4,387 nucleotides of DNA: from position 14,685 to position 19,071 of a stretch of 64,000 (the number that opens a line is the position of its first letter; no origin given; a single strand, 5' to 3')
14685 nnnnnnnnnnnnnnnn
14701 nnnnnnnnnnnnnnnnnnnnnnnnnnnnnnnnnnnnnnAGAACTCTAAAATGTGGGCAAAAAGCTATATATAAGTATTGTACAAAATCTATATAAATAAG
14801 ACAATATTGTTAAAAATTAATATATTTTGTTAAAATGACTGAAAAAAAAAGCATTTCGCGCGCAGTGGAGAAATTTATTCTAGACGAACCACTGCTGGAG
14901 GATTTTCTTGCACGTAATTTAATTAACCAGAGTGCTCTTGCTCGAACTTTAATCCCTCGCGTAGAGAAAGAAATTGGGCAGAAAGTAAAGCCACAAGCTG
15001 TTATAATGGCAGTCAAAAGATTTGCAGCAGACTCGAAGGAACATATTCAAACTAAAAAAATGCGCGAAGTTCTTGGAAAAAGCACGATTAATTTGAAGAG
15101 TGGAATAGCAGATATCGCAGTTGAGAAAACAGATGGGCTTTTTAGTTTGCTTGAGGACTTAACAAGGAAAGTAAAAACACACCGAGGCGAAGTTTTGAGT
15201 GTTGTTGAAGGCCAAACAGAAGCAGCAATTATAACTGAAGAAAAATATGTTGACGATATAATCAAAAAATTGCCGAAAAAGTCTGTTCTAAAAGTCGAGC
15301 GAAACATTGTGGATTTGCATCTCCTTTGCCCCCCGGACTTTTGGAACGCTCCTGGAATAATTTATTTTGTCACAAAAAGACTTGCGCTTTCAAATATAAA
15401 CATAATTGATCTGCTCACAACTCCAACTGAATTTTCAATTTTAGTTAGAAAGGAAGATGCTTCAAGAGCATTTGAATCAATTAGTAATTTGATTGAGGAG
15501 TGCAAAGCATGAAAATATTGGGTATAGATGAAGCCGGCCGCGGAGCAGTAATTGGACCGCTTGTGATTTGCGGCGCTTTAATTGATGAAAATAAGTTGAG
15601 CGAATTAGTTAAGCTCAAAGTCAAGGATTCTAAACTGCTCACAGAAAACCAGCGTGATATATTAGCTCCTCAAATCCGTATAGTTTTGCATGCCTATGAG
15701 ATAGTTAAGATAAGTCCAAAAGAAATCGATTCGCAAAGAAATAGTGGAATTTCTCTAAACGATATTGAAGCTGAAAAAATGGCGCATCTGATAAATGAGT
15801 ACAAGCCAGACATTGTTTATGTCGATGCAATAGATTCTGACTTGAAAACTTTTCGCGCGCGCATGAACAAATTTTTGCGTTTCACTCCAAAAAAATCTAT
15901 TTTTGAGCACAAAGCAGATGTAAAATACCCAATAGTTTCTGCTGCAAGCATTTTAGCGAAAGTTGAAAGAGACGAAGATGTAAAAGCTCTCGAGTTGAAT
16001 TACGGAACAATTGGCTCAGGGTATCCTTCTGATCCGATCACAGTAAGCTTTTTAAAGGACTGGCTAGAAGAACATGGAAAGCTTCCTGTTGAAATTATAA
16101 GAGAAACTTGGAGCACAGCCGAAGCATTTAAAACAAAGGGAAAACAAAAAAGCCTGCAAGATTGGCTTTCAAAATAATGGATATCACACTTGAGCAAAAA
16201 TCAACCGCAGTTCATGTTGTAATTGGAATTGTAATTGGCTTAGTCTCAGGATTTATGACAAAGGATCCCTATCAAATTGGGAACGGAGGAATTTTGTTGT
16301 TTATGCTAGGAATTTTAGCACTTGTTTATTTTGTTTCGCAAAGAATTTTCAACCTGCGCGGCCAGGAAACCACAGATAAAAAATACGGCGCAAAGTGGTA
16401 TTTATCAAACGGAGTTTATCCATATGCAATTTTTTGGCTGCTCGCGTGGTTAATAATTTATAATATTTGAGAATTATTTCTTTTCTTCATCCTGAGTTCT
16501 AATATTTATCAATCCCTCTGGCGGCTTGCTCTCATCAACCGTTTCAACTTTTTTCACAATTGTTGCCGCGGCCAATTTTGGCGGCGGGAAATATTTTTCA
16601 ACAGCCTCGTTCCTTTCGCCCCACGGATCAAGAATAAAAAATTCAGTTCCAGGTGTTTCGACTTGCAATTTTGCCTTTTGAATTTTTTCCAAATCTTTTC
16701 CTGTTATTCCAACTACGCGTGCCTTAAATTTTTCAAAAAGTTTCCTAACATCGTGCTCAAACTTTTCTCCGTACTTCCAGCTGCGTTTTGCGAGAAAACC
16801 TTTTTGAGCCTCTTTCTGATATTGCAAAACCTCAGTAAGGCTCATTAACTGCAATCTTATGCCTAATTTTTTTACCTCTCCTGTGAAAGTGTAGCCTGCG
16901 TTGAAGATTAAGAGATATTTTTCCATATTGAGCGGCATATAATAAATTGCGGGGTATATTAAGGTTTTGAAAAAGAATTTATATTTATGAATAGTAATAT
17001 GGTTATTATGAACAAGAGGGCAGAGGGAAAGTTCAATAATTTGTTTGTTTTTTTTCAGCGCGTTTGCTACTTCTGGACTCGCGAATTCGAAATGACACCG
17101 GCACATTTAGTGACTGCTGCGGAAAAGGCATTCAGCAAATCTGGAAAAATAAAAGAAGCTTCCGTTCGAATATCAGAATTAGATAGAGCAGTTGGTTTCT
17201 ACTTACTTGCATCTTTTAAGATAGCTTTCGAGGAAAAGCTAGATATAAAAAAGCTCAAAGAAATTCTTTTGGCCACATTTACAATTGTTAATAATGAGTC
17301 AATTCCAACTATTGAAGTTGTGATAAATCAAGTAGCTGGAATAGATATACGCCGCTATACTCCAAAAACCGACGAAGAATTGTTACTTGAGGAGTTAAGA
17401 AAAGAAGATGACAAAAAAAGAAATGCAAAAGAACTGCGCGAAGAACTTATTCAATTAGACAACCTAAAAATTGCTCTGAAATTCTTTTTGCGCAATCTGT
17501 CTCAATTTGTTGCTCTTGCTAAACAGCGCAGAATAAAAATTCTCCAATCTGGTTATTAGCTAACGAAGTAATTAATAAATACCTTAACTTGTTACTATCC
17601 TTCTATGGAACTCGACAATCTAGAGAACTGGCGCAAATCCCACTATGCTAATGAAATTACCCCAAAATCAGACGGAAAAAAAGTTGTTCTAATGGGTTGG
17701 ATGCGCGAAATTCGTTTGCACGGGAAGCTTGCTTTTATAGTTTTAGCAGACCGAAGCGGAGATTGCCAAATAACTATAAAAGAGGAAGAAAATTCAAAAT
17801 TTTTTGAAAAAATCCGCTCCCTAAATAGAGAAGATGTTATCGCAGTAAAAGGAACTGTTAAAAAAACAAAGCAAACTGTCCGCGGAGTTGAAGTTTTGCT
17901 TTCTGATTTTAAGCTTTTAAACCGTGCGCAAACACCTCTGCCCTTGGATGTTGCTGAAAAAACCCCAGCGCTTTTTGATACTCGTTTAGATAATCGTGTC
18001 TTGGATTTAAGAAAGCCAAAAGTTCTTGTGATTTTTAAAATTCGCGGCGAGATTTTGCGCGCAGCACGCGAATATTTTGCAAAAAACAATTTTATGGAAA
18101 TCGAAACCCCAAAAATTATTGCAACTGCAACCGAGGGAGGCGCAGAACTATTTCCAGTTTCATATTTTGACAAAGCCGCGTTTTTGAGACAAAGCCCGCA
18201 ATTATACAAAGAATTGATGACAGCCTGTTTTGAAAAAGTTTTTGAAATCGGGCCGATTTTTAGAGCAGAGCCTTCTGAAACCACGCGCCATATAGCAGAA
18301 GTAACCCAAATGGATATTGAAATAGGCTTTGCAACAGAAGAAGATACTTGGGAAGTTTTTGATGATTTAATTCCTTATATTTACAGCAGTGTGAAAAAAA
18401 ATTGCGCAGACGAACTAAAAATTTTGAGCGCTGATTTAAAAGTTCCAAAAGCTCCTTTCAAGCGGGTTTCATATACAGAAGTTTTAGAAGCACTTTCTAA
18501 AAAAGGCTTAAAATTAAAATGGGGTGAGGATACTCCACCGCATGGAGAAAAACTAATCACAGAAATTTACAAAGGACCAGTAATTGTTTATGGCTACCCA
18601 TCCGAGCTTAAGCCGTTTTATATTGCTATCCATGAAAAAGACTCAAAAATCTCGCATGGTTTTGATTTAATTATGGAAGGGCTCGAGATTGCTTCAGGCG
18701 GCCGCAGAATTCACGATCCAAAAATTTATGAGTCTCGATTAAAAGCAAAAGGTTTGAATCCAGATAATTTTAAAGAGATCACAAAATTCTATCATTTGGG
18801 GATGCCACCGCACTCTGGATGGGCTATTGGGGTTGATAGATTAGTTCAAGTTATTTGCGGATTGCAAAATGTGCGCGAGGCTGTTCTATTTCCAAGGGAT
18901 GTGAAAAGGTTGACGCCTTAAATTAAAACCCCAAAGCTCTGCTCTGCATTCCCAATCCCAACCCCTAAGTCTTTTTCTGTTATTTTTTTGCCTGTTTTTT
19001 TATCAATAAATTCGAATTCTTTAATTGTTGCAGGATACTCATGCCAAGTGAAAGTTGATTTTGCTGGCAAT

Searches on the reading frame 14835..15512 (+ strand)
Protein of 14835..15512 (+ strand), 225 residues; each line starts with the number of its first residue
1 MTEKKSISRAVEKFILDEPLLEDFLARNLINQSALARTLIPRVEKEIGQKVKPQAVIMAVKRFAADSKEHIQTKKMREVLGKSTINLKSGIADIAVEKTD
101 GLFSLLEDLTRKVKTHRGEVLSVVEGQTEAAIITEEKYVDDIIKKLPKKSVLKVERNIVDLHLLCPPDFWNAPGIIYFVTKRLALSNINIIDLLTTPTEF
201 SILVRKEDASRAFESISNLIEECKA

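Call 39: search_protein_families(library=pfam, proteins=[window:14835-15512:+])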
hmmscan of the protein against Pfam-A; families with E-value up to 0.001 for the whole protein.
window:14835-15512:+ (225 aa): 1 family
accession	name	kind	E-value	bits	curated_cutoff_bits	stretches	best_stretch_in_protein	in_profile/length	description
PF13840.12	ACT_7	-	0.00043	20.5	27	1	171-214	19-61/65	ACT domain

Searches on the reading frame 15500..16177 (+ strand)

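Call 39: search_protein_families(library=pfam, proteins=[window:15500-16177:+])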
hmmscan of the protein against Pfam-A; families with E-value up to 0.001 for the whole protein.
window:15500-16177:+ (225 aa): 1 family
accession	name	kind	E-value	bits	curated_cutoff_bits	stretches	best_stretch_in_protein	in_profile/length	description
PF01351.25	RNase_HII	-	7.2e-48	163.6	25.8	1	7-206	1-198/199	Ribonuclease HII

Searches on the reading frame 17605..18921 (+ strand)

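Call 40: search_protein_families(library=pfam, proteins=[window:17605-18921:+])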
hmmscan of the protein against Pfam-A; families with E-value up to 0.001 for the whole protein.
window:17605-18921:+ (438 aa): 2 families
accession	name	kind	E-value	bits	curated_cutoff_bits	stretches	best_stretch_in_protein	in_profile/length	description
PF00152.25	tRNA-synt_2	-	4.4e-82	276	25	1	125-432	3-307/308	tRNA synthetases class II (D, K and N)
PF01336.31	tRNA_anti-codon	-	8.7e-14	51.7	27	1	27-104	1-74/75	OB-fold nucleic acid binding domain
